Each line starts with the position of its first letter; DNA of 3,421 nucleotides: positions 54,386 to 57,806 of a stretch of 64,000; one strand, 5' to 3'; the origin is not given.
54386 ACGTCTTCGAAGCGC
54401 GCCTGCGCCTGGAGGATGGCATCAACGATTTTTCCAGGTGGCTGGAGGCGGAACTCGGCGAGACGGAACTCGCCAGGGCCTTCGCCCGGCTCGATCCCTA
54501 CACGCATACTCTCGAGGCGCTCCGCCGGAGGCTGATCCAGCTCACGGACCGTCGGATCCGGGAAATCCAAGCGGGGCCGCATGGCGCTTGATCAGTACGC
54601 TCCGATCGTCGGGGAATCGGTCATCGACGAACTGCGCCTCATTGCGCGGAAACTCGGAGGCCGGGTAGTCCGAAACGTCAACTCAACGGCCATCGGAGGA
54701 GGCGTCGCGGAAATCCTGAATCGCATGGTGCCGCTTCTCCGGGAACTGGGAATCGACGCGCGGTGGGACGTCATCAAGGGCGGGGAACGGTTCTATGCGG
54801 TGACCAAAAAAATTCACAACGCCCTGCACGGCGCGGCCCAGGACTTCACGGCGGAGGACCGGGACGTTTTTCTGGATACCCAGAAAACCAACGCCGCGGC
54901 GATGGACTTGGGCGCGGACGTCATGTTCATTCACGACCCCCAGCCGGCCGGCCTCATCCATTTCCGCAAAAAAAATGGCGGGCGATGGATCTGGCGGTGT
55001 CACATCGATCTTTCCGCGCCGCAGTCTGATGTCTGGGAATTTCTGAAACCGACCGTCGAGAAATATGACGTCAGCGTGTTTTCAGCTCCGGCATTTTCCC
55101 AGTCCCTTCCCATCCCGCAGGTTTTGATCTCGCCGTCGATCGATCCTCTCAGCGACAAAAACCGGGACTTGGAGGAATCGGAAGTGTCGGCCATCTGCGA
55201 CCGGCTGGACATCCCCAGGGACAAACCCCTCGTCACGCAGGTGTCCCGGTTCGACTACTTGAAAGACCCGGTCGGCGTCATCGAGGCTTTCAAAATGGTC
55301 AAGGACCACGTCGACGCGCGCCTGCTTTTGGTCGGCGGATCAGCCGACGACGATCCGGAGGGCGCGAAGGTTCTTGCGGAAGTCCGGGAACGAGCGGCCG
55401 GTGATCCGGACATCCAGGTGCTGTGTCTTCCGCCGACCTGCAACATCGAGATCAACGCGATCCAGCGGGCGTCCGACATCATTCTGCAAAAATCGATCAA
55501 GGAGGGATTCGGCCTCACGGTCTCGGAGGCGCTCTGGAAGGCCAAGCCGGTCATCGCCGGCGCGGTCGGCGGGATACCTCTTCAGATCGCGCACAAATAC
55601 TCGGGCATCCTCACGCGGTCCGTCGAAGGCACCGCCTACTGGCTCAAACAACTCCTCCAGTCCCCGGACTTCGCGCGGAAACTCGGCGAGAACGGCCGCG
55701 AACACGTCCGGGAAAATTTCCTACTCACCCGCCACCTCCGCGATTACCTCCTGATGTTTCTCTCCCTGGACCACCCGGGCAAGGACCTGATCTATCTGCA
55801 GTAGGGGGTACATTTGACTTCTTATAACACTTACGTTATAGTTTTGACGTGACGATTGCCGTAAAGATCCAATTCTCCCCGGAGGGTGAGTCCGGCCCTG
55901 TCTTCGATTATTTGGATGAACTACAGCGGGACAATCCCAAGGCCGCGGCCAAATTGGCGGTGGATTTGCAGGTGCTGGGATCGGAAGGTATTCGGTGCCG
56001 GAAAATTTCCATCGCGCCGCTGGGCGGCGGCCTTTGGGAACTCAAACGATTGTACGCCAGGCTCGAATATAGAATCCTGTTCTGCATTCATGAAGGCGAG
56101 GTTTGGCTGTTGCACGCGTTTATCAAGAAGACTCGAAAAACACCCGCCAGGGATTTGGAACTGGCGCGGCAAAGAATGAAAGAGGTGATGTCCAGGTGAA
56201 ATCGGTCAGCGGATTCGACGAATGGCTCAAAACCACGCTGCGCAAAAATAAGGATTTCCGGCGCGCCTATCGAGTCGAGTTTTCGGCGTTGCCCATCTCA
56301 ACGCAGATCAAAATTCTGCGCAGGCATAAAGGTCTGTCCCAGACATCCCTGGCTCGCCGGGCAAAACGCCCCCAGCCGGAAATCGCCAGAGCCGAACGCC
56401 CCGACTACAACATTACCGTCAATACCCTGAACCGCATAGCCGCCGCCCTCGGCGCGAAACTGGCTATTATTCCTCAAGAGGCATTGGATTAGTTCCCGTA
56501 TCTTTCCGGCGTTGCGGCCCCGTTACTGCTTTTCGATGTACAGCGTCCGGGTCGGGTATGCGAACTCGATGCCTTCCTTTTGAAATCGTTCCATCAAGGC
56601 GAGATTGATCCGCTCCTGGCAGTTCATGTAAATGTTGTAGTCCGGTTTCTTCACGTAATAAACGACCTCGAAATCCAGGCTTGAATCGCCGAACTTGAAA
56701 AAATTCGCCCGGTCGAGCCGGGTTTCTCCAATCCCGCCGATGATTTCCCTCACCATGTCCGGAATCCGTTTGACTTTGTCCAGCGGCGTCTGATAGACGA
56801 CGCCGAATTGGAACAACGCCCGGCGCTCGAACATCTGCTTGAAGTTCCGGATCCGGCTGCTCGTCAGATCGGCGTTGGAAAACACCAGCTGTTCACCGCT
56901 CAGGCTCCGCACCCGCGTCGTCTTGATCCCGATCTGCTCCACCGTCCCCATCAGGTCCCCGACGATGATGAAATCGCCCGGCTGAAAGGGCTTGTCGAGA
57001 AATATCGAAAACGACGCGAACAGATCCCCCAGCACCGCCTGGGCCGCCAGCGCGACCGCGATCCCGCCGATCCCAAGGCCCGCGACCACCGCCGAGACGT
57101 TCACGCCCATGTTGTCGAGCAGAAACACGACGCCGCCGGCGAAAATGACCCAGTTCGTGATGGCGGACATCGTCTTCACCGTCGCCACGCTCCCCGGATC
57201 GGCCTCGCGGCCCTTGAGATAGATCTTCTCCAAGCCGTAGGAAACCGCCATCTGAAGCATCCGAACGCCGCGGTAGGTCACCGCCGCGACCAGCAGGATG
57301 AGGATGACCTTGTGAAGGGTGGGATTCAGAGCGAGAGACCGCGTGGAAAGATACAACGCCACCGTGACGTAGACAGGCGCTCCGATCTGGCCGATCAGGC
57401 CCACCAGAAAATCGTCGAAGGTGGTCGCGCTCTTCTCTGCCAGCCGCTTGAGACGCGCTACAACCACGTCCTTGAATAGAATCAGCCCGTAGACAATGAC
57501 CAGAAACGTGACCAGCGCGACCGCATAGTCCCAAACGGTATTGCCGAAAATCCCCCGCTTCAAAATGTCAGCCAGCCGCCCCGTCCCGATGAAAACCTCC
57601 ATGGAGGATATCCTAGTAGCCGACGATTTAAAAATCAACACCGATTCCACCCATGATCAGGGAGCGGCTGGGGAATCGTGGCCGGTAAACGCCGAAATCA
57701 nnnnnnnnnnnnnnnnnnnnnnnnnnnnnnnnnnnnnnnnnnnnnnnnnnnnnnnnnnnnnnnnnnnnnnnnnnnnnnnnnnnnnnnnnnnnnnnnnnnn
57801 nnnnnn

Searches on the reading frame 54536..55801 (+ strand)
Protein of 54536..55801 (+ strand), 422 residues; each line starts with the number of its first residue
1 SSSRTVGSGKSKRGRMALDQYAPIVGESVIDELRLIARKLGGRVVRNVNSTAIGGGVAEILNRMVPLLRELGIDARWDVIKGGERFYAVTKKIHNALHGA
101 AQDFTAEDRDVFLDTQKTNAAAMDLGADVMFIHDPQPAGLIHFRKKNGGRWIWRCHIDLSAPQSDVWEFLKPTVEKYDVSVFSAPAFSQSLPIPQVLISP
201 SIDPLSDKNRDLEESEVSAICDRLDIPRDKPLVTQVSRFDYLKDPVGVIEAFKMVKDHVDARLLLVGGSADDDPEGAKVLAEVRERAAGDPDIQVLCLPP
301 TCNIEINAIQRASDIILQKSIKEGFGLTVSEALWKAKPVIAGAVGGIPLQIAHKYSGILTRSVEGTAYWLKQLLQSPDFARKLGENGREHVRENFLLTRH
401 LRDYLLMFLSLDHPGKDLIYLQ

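Call 87: search_protein_families(library=ncbifam, proteins=[window:54536-55801:+], max_evalue=0.001)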
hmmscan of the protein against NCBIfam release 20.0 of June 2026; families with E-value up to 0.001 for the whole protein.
window:54536-55801:+ (422 aa): 14 families
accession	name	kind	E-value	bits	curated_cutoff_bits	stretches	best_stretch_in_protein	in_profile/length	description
NF041139.1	TreT_Thcocales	equivalog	5e-117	391.2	775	1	16-409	12-410/412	trehalose synthase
TIGR03999.1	thiol_BshA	equivalog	6.2e-21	74.7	273.7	1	216-408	185-370/375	N-acetyl-alpha-D-glucosaminyl L-malate synthase BshA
TIGR03449.1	mycothiol_MshA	equivalog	1.3e-15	57.3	462.5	1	221-392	211-385/406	D-inositol-3-phosphate glycosyltransferase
TIGR02149.1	glgA_Coryne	subfamily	1.5e-15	57.2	302.4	1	215-395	189-374/391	glycogen synthase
TIGR03088.1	stp2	hypoth_equivalog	2.5e-15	56.4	409.05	1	228-408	192-370/374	TIGR03088 family PEP-CTERM/XrtA system glycosyltransferase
NF038229.1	Glyco4_Geo_Pelo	equivalog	3.6e-12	46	400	1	253-406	185-331/338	GPMC system family 4 glycosyltransferase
NF038295.1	EPS_HpsP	equivalog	1.5e-10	40.7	550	1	214-396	191-372/388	hormogonium polysaccharide biosynthesis glycosyltransferase HpsP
NF041876.1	EPS_EpsE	equivalog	2.4e-10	40.2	400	1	236-398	220-383/389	exopolysaccharide biosynthesis GT4 family glycosyltransferase EpsE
TIGR04047.1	MSMEG_0565_glyc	hypoth_equivalog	7.2e-08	31.9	259.85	1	232-344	195-308/373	MSMEG_0565 family glycosyltransferase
NF047684.1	TeichurnBiosyTuaC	equivalog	7.7e-08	31.7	550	1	215-397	204-375/391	teichuronic acid biosynthesis protein TuaC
TIGR02472.1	sucr_P_syn_N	equivalog_domain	7.1e-07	28.4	576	1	208-407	226-437/439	sucrose-phosphate synthase, putative, glycosyltransferase domain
NF038298.1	EPS_HpsO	equivalog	1.4e-05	24.1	575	1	220-395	191-371/388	hormogonium polysaccharide biosynthesis glycosyltransferase HpsO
NF053787.1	GlcN_PG_synth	equivalog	8e-05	21.6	480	1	305-401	254-349/361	N-acetylglucosaminyl phosphatidylglycerol synthase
NF049988.1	MGlcDAGSynMgs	equivalog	0.00011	21.7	400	1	213-392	196-369/398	alpha-monoglucosyldiacylglycerol synthase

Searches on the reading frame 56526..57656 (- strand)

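Call 87: search_protein_families(library=ncbifam, proteins=[window:56526-57656:-], max_evalue=0.001)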
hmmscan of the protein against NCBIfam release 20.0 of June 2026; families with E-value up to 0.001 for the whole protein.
window:56526-57656:- (377 aa): 6 families
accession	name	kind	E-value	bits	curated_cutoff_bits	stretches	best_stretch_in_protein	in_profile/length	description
NF007662.0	PRK10334.1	subfamily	2.6e-25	89.2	321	1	123-370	32-273/286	small-conductance mechanosensitive channel MscS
NF047602.1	MscsSHelicob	equivalog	8.8e-23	81.1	400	1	170-368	56-252/260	small-conductance mechanosensitive channel MscS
NF047601.1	MscSThanab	equivalog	5.1e-19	68.8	500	1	117-374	21-276/280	small-conductance mechanosensitive channel MscS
NF008438.0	PRK11281.1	equivalog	3e-13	48.5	991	1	99-374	816-1088/1113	mechanosensitive channel MscK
NF008542.0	PRK11465.1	equivalog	9.6e-09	34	596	1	169-255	519-605/741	mechanosensitive channel protein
NF008180.0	PRK10929.1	equivalog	0.00013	19.9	809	1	113-253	832-965/1109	miniconductance mechanosensitive channel MscM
